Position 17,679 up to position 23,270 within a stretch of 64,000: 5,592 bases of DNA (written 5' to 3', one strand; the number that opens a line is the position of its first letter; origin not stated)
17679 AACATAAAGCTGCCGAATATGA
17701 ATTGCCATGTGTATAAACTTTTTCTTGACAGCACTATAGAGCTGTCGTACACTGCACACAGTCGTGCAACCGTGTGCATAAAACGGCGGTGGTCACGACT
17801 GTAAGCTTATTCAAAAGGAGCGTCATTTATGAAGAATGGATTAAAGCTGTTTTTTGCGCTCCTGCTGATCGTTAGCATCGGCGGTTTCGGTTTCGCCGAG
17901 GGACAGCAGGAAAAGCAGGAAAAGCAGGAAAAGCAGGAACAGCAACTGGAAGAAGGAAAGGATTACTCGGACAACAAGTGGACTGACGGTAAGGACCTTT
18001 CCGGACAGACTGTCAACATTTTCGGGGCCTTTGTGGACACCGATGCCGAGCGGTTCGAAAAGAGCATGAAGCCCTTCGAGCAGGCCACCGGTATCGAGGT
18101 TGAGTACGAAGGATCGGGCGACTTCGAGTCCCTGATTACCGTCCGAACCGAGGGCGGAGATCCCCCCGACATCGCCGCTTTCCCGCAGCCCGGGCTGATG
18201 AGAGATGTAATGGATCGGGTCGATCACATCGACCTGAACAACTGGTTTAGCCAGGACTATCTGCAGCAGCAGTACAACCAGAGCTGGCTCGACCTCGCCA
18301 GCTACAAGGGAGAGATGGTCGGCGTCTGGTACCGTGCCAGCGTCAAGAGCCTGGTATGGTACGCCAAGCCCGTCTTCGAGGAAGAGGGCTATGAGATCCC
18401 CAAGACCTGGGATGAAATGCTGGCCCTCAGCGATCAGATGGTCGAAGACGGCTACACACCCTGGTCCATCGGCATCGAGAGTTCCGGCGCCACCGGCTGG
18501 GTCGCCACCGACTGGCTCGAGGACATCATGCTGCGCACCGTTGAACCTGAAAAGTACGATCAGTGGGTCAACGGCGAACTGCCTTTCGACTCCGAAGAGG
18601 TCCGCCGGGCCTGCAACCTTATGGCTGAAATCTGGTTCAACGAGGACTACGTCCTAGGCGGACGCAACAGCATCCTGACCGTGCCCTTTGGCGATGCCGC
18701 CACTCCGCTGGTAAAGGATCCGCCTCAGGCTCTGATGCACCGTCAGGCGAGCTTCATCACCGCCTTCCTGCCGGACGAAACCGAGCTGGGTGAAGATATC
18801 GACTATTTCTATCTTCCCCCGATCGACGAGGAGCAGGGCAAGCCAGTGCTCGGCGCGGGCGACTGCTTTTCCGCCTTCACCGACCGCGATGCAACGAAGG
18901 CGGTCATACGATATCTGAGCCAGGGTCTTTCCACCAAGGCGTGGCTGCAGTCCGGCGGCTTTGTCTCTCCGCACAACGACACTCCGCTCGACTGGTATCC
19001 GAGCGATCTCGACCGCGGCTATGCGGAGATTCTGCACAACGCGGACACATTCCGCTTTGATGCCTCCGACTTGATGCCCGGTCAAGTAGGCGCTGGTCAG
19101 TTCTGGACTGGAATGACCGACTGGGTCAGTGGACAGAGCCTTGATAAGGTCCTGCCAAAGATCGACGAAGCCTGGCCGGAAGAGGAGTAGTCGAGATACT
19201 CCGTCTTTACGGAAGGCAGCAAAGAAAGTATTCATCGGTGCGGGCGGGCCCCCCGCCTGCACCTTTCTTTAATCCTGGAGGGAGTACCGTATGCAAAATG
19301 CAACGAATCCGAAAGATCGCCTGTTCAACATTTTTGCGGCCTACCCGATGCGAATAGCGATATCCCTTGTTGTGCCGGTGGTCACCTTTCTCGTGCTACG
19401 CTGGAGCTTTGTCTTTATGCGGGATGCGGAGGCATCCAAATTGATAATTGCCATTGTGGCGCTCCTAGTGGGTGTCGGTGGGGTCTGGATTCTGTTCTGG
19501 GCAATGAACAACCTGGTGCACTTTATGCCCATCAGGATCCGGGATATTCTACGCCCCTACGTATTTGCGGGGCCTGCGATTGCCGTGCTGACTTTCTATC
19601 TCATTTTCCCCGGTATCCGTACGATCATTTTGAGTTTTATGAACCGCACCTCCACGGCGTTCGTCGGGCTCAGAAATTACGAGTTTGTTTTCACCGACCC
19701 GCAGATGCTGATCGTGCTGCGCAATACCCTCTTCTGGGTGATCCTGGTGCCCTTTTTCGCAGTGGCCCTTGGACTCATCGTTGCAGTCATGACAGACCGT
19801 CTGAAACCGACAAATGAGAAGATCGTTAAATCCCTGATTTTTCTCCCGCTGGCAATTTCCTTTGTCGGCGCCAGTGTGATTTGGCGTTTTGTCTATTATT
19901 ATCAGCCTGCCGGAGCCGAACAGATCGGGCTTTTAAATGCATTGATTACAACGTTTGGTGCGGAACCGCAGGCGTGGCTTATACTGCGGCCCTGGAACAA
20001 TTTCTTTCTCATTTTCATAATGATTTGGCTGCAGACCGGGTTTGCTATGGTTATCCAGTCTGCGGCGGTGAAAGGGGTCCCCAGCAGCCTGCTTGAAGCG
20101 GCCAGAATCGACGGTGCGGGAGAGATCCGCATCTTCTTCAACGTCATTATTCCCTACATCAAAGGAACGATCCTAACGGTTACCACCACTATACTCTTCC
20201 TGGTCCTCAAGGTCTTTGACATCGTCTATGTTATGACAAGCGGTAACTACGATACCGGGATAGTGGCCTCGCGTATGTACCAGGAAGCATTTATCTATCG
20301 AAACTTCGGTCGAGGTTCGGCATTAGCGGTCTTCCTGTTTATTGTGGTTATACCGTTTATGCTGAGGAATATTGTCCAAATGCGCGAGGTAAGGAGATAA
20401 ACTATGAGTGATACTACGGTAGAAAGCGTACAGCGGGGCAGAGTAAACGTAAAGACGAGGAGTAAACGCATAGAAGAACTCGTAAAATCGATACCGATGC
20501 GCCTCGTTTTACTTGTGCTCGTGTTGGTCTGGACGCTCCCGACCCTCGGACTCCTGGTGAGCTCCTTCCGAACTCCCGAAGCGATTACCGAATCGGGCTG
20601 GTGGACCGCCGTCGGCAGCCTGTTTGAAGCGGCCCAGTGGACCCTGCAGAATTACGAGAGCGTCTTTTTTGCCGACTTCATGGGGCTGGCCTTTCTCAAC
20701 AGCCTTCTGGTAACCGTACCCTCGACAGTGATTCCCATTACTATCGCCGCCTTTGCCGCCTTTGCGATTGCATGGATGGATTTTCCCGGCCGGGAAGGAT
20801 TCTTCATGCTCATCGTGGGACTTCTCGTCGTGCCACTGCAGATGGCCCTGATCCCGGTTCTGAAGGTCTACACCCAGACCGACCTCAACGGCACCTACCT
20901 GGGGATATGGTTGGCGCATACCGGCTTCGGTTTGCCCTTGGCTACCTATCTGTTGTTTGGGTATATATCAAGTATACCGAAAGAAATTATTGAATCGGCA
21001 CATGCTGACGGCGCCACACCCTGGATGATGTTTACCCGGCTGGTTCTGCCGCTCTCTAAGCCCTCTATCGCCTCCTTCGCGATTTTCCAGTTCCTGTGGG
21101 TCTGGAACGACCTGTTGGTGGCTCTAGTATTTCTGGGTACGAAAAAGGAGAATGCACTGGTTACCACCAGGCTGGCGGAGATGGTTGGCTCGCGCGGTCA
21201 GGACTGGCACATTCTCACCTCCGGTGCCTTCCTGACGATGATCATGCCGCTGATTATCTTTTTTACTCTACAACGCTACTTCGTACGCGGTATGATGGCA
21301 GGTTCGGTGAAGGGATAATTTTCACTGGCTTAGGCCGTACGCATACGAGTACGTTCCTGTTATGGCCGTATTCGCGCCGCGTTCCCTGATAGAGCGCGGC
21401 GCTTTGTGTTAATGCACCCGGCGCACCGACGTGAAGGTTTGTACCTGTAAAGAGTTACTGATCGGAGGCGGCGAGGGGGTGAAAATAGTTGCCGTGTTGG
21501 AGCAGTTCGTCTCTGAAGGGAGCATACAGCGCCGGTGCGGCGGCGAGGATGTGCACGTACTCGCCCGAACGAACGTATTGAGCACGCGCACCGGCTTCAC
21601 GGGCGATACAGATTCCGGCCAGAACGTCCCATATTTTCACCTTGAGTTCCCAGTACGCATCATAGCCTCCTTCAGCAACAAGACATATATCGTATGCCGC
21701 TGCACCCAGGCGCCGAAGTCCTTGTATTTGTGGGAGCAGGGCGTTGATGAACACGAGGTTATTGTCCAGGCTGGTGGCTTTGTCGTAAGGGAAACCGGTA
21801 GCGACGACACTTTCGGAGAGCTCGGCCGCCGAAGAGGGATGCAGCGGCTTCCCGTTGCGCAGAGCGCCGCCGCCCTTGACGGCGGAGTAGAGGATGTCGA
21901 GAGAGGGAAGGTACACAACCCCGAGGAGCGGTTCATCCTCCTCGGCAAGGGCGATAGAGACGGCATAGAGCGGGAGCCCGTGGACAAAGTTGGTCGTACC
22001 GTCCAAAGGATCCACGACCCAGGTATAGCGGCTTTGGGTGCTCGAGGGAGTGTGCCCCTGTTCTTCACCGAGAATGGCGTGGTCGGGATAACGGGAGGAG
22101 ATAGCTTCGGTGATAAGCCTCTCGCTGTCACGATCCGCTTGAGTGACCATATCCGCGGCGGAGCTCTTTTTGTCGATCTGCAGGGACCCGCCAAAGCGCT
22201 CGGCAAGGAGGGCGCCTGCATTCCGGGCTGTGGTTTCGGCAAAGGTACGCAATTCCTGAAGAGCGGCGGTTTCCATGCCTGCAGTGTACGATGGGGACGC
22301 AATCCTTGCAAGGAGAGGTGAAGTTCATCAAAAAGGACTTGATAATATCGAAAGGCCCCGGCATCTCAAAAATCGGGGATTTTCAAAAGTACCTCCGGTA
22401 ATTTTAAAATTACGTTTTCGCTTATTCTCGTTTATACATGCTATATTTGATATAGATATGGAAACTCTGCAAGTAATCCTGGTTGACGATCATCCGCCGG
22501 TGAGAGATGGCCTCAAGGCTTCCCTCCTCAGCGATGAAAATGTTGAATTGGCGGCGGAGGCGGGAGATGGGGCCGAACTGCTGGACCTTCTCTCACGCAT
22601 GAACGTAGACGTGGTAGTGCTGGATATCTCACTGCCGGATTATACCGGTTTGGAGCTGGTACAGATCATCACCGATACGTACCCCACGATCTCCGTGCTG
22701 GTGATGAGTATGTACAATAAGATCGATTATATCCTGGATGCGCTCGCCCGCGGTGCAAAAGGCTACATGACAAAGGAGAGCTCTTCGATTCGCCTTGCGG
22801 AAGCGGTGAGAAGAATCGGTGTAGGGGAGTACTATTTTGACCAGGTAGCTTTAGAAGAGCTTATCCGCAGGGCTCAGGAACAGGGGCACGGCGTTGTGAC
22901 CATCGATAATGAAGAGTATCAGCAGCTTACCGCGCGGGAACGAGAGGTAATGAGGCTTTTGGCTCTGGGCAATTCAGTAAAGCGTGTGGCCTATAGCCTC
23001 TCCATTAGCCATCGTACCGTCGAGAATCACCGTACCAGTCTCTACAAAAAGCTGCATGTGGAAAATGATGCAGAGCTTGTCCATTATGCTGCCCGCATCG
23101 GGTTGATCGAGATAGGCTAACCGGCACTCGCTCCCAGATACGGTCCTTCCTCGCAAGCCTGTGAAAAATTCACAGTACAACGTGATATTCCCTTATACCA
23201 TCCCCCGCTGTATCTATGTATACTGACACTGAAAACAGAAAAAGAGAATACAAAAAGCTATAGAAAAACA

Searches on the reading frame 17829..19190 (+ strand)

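Call 16: search_protein_families(library=pfam, proteins=[window:17829-19190:+], max_evalue=0.0001)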
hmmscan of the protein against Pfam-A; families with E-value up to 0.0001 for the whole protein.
window:17829-19190:+ (453 aa): 2 families
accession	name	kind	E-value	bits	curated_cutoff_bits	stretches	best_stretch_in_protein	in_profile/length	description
PF01547.30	SBP_bac_1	-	3.1e-19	70.5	26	1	75-253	9-183/307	Bacterial extracellular solute-binding protein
PF13416.11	SBP_bac_8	-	4e-12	46.9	27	1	80-381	3-261/279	Bacterial extracellular solute-binding protein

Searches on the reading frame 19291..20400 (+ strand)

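Call 16: search_protein_families(library=pfam, proteins=[window:19291-20400:+], max_evalue=0.0001)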
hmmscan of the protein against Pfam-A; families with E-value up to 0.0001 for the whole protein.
window:19291-20400:+ (369 aa): 1 family
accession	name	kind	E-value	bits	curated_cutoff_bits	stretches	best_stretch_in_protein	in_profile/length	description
PF00528.27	BPD_transp_1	-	3.1e-11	43.8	26.4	1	157-355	34-168/184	Binding-protein-dependent transport system inner membrane component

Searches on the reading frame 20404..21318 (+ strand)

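Call 38: search_protein_families(library=pfam, proteins=[window:20404-21318:+], max_evalue=0.0001)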
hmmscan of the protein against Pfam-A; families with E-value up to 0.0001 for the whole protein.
window:20404-21318:+ (304 aa): 1 family
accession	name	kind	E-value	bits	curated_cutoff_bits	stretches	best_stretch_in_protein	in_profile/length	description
PF00528.27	BPD_transp_1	-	2.5e-12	47.3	26.4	1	114-297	4-182/184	Binding-protein-dependent transport system inner membrane component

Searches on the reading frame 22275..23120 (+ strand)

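Call 38: search_protein_families(library=pfam, proteins=[window:22275-23120:+], max_evalue=0.0001)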
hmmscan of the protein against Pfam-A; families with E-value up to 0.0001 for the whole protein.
window:22275-23120:+ (281 aa): 2 families
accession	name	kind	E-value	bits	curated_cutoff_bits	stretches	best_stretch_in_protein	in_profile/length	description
PF00072.30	Response_reg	-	5.8e-24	84.8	30.2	1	67-179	1-111/111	Response regulator receiver domain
PF00196.25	GerE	-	9.9e-20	70.4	23.5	1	217-272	2-57/57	Bacterial regulatory proteins, luxR family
